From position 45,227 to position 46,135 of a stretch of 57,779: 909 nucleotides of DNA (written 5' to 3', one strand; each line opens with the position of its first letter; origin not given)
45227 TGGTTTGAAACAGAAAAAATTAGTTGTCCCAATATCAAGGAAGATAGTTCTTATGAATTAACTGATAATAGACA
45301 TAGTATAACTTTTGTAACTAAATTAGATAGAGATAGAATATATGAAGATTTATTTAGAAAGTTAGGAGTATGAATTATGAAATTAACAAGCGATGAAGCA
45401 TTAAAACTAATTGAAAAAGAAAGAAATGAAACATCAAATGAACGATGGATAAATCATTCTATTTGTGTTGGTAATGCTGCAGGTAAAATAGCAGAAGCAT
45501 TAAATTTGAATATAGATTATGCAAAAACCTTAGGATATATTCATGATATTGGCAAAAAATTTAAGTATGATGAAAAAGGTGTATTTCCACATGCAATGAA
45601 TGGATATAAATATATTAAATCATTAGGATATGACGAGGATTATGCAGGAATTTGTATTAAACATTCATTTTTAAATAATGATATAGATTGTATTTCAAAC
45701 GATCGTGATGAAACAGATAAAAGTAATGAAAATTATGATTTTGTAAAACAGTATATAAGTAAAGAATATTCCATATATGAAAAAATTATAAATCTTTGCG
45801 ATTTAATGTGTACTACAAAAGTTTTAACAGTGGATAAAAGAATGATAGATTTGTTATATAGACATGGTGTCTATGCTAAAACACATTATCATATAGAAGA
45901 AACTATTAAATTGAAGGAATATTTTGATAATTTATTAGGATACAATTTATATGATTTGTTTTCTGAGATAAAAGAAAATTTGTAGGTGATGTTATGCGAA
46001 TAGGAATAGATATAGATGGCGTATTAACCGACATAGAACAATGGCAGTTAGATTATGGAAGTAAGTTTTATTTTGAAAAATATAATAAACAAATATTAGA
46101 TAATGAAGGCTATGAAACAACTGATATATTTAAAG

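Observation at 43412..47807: IME-1 cargo operon: XRE regulator co-transcribed with a deoxyribonucleotidase-nucleoside hydrolase fusion, an HD hydrolase, a second deoxyribonucleotidase and a 12-TM protein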

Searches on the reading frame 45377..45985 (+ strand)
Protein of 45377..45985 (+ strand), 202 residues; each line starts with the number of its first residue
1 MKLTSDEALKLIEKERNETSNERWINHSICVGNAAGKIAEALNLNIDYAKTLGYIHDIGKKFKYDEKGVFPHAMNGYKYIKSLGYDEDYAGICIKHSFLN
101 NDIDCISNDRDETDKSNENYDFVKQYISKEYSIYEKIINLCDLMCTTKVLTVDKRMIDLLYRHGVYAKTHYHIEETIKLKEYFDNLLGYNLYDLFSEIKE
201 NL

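Call 3: search_protein_families(library=pfam, proteins=[window:45377-45985:+], max_evalue=0.01)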
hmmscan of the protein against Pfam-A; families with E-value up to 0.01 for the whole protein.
window:45377-45985:+ (202 aa): 1 family
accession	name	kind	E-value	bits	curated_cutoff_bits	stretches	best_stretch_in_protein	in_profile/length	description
PF01966.28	HD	-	2.8e-09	37.7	22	1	25-101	2-90/116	HD domain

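Call 4: search_protein_families(library=padloc, proteins=[window:45377-45985:+], max_evalue=0.01)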
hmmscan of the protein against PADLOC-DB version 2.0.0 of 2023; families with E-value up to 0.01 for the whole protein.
window:45377-45985:+ (202 aa): 2 families
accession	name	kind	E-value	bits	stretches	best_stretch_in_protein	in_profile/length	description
PDLC01765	Cas3c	-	6e-05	20.1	1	17-111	18-98/612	-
PDLC01254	Cas3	-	0.00013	20.2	1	18-131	3-122/164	CAS-I; effector_G3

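Call 5: search_protein_families(library=ncbifam, proteins=[window:45377-45985:+], max_evalue=0.01)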
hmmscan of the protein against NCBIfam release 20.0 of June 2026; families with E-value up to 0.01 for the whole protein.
window:45377-45985:+ (202 aa): 8 families
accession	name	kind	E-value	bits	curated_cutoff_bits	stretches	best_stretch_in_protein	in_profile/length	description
TIGR00277.1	HDIG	domain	1.3e-09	37.8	27.6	1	23-96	4-81/84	HDIG domain-containing metalloprotein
TIGR03319.1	RNase_Y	equivalog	6.4e-07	28.2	454.35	1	8-84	313-388/514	ribonuclease Y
NF045665.1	NTPtran_DVU1551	equivalog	8.6e-07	28.3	315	1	4-99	200-290/359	DVU_1551 family NTP transferase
NF005519.0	PRK07152.1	equivalog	1.8e-06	27.2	315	1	21-146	194-308/361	nicotinate-nucleotide adenylyltransferase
TIGR00295.1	TIGR00295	hypoth_equivalog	2.5e-06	27.3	172.35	1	20-184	10-161/164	TIGR00295 family protein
NF000997.0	PRK00106.1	equivalog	0.00013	20.7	937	1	23-68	350-395/535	ribonuclease Y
NF002330.0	PRK01286.1-5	equivalog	0.00079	18.7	511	1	24-61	62-99/384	deoxyguanosinetriphosphate triphosphohydrolase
NF009347.0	PRK12705.1-4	equivalog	0.0041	15.8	579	1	24-86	285-345/473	hypothetical protein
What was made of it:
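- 45377..45985 (+): HDIG-type HD phosphohydrolase or phosphodiesterase. Pfam HD and TIGR00277 (calls 3, 5).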

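Call 22: search_solved_structures(query=window:45377-45985:+, max_evalue=0.1, show_alignments=2)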
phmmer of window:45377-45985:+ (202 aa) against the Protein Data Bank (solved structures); distinct sequences matched with E-value up to 0.1: 1.
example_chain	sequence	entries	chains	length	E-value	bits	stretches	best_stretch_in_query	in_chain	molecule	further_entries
8vd6_A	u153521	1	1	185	0.0037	20.3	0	9-52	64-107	CAP REPEAT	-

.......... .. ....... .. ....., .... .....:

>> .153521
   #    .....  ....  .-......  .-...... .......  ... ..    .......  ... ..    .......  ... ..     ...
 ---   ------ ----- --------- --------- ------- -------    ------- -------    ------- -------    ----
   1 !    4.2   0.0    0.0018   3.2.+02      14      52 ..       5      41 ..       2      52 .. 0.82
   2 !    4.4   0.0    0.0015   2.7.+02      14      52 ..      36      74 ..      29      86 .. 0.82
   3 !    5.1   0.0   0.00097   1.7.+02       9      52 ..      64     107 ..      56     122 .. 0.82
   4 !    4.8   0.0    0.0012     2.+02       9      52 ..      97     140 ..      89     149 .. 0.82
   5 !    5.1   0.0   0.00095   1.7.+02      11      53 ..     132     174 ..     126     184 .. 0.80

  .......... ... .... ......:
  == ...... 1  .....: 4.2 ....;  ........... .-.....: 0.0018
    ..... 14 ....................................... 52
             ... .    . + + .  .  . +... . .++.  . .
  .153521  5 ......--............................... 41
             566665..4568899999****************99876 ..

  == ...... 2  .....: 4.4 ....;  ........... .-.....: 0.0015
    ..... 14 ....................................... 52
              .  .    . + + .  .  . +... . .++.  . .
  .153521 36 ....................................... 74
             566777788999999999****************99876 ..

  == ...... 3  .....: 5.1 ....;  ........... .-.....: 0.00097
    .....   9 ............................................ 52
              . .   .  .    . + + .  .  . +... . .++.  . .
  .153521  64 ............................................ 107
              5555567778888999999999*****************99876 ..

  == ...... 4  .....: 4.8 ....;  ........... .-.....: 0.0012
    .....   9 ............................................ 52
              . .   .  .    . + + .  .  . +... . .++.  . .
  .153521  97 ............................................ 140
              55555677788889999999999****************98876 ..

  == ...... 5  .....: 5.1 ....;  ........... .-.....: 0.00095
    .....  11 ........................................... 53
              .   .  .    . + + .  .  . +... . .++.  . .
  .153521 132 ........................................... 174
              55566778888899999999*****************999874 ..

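Call 34: search_solved_structures(query=A3, max_evalue=1, show_alignments=3)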
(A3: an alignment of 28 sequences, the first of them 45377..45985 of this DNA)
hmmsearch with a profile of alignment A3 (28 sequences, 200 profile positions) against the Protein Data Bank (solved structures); distinct sequences matched with E-value up to 1: 10.
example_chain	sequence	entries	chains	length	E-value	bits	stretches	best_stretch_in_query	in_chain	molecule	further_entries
1xx7_A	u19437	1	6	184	0.0041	20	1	24-67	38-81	oxetanocin-like protein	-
6txj_A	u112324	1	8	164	0.16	14.9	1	57-87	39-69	Ferritin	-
8jja_A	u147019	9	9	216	0.21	14.5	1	11-72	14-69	bis(5'-nucleosyl)-tetraphosphatase (symmetrical)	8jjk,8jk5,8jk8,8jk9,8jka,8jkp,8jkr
1z4a_A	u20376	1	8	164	0.63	12.9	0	57-87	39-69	ferritin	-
6txh_A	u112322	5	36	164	0.63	12.9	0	57-87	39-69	Ferritin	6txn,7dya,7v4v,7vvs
7dl5_H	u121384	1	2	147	0.69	12.8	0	57-87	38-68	Ferritin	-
6ls0_H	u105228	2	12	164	0.77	12.6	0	57-86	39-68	Ferritin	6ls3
7xa2_A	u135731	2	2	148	0.77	12.6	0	57-88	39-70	Ferritin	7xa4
6txl_A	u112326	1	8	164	0.86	12.5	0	57-87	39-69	Ferritin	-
2cqz_A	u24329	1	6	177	0.93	12.3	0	22-65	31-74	177aa long hypothetical protein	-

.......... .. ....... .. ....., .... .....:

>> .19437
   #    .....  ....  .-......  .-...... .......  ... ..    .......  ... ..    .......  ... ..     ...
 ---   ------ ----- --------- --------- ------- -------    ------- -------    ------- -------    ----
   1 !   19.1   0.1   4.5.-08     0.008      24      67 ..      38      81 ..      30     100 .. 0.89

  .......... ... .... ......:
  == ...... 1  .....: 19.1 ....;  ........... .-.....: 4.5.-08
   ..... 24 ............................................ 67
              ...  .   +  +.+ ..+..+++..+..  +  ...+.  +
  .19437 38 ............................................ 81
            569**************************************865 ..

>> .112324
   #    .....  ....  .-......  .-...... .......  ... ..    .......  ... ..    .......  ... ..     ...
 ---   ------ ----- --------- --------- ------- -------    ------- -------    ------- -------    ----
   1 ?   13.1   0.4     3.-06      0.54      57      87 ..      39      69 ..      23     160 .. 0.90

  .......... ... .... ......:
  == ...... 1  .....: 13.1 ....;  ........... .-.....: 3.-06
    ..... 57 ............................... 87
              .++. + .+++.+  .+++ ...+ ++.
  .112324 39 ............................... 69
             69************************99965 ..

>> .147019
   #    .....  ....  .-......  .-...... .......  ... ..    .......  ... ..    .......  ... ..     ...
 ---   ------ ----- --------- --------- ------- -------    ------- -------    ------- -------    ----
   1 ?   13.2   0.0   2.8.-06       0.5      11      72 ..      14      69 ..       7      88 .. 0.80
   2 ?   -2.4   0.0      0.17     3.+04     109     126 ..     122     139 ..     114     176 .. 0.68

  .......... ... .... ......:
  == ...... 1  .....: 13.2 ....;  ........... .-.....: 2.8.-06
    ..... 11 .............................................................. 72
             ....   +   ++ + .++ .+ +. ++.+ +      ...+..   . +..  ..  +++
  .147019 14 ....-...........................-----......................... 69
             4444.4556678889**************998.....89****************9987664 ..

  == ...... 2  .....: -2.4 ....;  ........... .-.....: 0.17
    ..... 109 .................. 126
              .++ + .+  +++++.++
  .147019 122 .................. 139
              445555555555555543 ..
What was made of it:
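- On YqeK / YpgQ / PgpH subfamilies: Profile against the PDB gives E of 0.2 or worse for YqeK (call 34).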

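Call 61: find_homologous_proteins(query=window:45377-45985:+)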
Query window:45377-45985:+ (202 aa): 2320 proteins with E <= 0.001 among 2478 candidates; the best 120 are listed.
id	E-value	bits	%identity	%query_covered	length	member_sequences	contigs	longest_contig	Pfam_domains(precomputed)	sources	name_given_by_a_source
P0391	3.1e-125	434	96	100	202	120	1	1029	PF01966.29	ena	-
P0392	3.1e-111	388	86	100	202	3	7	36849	PF01966.29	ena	-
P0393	1.3e-109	383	83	100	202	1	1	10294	PF01966.29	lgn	-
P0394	4.9e-109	381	84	100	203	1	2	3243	PF01966.29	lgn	-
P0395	6.4e-109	380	83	100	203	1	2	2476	PF01966.29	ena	-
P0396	1.0e-108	380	84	100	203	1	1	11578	PF01966.29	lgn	-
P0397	1.2e-108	379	83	100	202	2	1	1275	PF01966.29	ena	-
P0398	1.3e-108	379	83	100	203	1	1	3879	PF01966.29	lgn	-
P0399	1.6e-108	379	83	100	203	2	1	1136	PF01966.29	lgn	-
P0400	3.7e-108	378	83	100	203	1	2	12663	PF01966.29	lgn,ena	-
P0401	7.0e-108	377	83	100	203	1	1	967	PF01966.29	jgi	-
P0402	2.0e-107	375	82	100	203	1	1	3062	PF01966.29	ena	-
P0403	2.1e-107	375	82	100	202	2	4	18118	PF01966.29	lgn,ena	-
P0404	5.7e-107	374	82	100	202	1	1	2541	PF01966.29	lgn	-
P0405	1.2e-106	373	81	100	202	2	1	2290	PF01966.29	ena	-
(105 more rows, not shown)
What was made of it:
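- Closest known: HDIG-type HD nucleotide hydrolases: YqeK. Different: It forms its own narrow family (2320 hits, call 61).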

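Call 71: search_protein_families(library=phrogs, proteins=[window:45377-45985:+], max_evalue=0.001)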
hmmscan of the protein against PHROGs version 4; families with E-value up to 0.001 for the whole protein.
window:45377-45985:+ (202 aa): 0 families

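Call 72: predict_structure(alignment_id=A5)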
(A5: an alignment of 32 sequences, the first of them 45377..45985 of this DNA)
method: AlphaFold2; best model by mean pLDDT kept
length: 202 residues; sequences in the alignment: 32
mean_pLDDT: 89.0   pTM: 0.89
mean pLDDT of the five models: 89.0, 87.6, 86.8, 86.7, 84.5
residues with pLDDT >= 90: 120; 70-90: 69; 50-70: 13; < 50: 0
segments of 3 or more residues with pLDDT < 50: none
pLDDT, mean of each block of 10 residues (from residue 1): 95 87 93 98 98 95 69 92 96 89 72 82 89 96 93 86 79 91 97 88 62
secondary structure, 60 per line:
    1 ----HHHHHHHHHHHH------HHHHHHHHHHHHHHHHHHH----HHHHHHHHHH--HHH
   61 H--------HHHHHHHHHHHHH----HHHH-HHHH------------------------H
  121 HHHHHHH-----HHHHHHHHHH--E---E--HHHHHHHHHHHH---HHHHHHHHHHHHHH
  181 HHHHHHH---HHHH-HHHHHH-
elements in order: H5-16 H23-41 H46-55 H58-61 H70-82 H87-90 H92-95 H120-127 H133-142 H152-163 H167-187 H191-194 H196-201

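Call 74: fold_search(model_id=the predicted structure, library=pdb)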
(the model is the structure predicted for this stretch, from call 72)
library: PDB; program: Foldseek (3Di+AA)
matches with E <= 10: 227; with E <= 0.001: 0
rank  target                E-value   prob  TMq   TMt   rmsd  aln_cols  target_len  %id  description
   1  4s1c_D                4.5e-03  1.00  0.52  0.50   6.7       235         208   15  Crystal Structure of L. monocytogenes phosphodiesterase PgpH HD domain (released 2015-02-11)
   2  4s1c_A                4.7e-03  1.00  0.47  0.46   7.7       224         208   16  Crystal Structure of L. monocytogenes phosphodiesterase PgpH HD domain (released 2015-02-11)
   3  4s1b_A                5.9e-03  1.00  0.47  0.45   7.5       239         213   17  Crystal Structure of L. monocytogenes phosphodiesterase PgpH HD domain in complex with Cyclic-di-AMP (released 2015-02-11)
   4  4s1b_D                6.8e-03  1.00  0.49  0.46   8.8       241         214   14  Crystal Structure of L. monocytogenes phosphodiesterase PgpH HD domain in complex with Cyclic-di-AMP (released 2015-02-11)
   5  4mcw_A                1.3e-02  1.00  0.43  0.27   7.7       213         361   18  Crystal structure of a HD-GYP domain (a cyclic-di-GMP phosphodiesterase) containing a tri-nuclear metal centre (released 2014-02-19)
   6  8jk9                  1.5e-02  1.00  0.39  0.40  11.1       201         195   16  SP1746 in complex with GDP (released 2024-05-08)
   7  2pq7                  2.0e-02  1.00  0.40  0.45  10.2       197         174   15  Crystal structure of predicted HD superfamily hydrolase (104161995) from uncultured Thermotogales bacterium at 1.45 A re (released 2007-05-15)
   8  2o08_A                2.5e-02  1.00  0.50  0.53   5.4       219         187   17  CRYSTAL STRUCTURE OF A PUTATIVE HD SUPERFAMILY HYDROLASE (BH1327) FROM BACILLUS HALODURANS AT 1.90 A RESOLUTION (released 2006-12-19)
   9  2ogi_B                2.8e-02  1.00  0.48  0.49  12.2       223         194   15  Crystal structure of a putative metal dependent phosphohydrolase (sag1661) from streptococcus agalactiae serogroup v a (released 2007-01-16)
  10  5dqv_A                3.0e-02  1.00  0.44  0.46   6.9       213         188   13  The crystal structure of Bacillus subtilis YpgQ (released 2016-04-27)
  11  2ogi_A                3.4e-02  1.00  0.50  0.52   5.1       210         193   17  Crystal structure of a putative metal dependent phosphohydrolase (sag1661) from streptococcus agalactiae serogroup v a (released 2007-01-16)
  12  5dqw_A                4.6e-02  1.00  0.45  0.47   6.8       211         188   16  The crystal structure of Bacillus subtilis YpgQ in complex with ADP (released 2016-04-27)
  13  8jkp                  5.0e-02  0.97  0.38  0.40  14.4       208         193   16  SP1746 in complex with dTMP (released 2024-05-08)
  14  5dqv_B                5.3e-02  0.99  0.42  0.45   7.1       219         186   15  The crystal structure of Bacillus subtilis YpgQ (released 2016-04-27)
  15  8wmy_A                5.5e-02  0.95  0.38  0.39  13.9       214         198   17  Crystal structure of YqeK in complex with MG and ADP. (released 2023-10-25)
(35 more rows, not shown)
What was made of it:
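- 45377..45985 (+): The fold is nearest PgpH, HD-GYP, YqeK and YpgQ (call 74).
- On YqeK / YpgQ / PgpH subfamilies: Foldseek gives E of 4.5e-3 or worse, with TM about 0.4-0.5 (call 74).
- The nearest folds of the HD protein are cyclic-dinucleotide phosphodiesterases, PgpH and HD-GYP (call 74).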
